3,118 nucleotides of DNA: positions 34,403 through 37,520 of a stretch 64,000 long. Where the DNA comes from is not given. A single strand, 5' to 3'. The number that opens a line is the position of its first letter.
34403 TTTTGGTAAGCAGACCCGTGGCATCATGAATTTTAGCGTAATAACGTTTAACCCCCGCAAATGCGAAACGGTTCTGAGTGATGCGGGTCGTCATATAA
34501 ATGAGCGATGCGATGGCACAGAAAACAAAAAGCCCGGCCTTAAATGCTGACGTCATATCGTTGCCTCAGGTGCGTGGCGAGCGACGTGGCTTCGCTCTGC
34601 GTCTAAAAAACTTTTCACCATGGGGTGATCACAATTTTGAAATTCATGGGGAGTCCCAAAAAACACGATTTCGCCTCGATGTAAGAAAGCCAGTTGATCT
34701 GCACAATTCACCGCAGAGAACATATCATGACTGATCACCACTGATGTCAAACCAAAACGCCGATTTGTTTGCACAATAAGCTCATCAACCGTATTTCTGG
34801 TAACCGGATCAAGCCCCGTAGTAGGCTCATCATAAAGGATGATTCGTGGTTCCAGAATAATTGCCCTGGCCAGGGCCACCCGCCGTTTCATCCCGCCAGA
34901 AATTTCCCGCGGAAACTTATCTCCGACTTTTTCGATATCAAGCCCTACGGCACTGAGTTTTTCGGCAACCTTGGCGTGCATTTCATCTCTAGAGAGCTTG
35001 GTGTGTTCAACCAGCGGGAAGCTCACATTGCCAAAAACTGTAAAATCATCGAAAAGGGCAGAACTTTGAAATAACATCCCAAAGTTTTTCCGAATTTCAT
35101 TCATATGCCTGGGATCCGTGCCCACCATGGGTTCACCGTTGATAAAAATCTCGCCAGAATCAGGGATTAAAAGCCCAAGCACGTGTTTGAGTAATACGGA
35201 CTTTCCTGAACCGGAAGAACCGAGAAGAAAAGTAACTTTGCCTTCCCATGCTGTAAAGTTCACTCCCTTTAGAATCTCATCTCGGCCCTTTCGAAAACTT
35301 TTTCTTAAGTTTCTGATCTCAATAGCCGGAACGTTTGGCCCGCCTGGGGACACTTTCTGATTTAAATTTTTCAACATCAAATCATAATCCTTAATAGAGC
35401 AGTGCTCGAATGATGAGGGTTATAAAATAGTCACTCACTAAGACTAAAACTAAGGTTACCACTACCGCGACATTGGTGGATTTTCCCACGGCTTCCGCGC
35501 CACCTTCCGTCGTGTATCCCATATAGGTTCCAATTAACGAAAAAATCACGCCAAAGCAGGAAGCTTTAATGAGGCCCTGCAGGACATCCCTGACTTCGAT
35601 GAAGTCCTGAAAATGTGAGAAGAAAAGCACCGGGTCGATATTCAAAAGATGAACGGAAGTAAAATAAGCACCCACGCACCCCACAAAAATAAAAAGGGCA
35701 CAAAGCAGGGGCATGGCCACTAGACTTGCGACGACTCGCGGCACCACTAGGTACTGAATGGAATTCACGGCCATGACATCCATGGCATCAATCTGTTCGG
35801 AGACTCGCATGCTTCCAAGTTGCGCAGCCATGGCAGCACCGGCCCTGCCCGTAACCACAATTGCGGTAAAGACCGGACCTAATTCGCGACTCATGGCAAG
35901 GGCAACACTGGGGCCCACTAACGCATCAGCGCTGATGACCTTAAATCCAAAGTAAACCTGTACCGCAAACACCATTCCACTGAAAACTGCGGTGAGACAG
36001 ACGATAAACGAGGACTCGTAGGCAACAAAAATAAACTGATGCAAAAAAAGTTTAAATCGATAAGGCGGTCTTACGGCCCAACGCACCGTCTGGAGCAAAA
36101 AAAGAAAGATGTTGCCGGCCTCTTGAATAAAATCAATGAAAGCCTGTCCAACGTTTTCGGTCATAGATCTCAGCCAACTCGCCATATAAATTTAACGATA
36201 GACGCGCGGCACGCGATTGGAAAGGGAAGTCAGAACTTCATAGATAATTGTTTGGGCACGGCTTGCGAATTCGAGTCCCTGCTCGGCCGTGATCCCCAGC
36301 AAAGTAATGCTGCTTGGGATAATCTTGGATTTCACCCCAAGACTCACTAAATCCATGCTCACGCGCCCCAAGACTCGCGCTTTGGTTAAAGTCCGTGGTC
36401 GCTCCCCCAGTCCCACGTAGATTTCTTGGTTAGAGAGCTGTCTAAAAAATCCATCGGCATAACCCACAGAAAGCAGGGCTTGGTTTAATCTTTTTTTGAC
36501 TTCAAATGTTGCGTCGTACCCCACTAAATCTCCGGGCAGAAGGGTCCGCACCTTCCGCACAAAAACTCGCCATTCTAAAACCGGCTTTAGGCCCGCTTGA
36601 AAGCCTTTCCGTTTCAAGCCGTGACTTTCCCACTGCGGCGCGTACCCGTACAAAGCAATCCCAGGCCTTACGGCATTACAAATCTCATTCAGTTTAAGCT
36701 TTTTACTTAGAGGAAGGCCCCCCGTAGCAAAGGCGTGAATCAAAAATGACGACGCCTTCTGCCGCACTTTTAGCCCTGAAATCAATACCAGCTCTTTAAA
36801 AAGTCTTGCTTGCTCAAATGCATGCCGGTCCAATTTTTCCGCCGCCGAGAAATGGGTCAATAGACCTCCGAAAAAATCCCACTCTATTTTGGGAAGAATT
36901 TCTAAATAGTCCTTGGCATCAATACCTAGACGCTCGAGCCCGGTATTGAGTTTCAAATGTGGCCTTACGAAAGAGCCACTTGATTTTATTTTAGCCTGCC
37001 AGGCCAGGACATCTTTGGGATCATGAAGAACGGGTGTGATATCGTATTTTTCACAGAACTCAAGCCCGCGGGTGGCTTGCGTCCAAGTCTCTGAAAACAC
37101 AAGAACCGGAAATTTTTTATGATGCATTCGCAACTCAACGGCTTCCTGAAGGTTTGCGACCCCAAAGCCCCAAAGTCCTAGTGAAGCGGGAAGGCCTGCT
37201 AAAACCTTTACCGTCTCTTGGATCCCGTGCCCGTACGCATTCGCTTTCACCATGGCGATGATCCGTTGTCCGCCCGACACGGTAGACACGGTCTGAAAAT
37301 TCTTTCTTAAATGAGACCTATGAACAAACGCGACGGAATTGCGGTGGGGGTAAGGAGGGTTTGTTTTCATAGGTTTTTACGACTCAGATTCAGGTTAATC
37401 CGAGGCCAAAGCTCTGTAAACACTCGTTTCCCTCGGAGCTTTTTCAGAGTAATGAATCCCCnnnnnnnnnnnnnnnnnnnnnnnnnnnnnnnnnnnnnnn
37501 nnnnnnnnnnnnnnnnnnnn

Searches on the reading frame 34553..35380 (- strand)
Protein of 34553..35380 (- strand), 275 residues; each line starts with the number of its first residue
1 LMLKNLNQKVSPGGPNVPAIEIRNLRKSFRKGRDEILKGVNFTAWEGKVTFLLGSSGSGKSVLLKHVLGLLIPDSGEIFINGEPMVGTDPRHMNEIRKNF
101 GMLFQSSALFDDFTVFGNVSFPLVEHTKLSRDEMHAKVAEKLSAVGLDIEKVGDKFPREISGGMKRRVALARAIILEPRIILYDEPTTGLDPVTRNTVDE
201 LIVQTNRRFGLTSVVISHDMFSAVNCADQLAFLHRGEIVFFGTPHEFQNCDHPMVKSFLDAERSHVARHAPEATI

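Call 15: search_protein_families(library=pfam, proteins=[window:34553-35380:-], max_evalue=0.001)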
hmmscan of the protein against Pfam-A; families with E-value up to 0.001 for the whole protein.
window:34553-35380:- (275 aa): 2 families
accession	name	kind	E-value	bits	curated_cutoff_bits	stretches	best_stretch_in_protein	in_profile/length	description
PF00005.33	ABC_tran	-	3.1e-33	115.7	25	1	37-188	1-137/137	ABC transporter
PF13304.12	AAA_21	-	0.00092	19.8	27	0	49-70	1-22/304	AAA domain, putative AbiEii toxin, Type IV TA system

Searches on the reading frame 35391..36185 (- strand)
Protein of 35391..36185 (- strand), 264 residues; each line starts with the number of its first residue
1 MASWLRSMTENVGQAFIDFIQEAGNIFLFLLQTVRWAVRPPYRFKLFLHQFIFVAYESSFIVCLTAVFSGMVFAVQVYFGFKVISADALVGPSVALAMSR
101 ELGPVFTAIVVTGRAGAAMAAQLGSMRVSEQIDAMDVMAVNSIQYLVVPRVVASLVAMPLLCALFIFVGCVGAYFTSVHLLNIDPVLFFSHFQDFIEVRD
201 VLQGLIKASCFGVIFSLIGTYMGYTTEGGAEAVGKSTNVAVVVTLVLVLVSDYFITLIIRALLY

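Call 93: search_protein_families(library=pfam, proteins=[window:35391-36185:-], max_evalue=0.0001)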
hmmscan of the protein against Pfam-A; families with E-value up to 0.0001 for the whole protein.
window:35391-36185:- (264 aa): 1 family
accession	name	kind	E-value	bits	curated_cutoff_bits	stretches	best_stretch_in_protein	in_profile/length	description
PF02405.21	MlaE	-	4.3e-73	245.9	22.5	1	47-258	1-212/212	Permease MlaE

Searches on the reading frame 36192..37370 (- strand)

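Call 93: search_protein_families(library=pfam, proteins=[window:36192-37370:-], max_evalue=0.0001)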
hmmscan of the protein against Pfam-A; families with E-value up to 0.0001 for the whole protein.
window:36192-37370:- (392 aa): 2 families
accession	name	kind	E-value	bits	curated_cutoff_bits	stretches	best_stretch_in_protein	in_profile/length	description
PF01168.26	Ala_racemase_N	-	2.9e-39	135.5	24.1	1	16-245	1-220/220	Alanine racemase, N-terminal domain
PF00842.27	Ala_racemase_C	-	1.4e-23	83.3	25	1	264-391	1-127/127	Alanine racemase, C-terminal domain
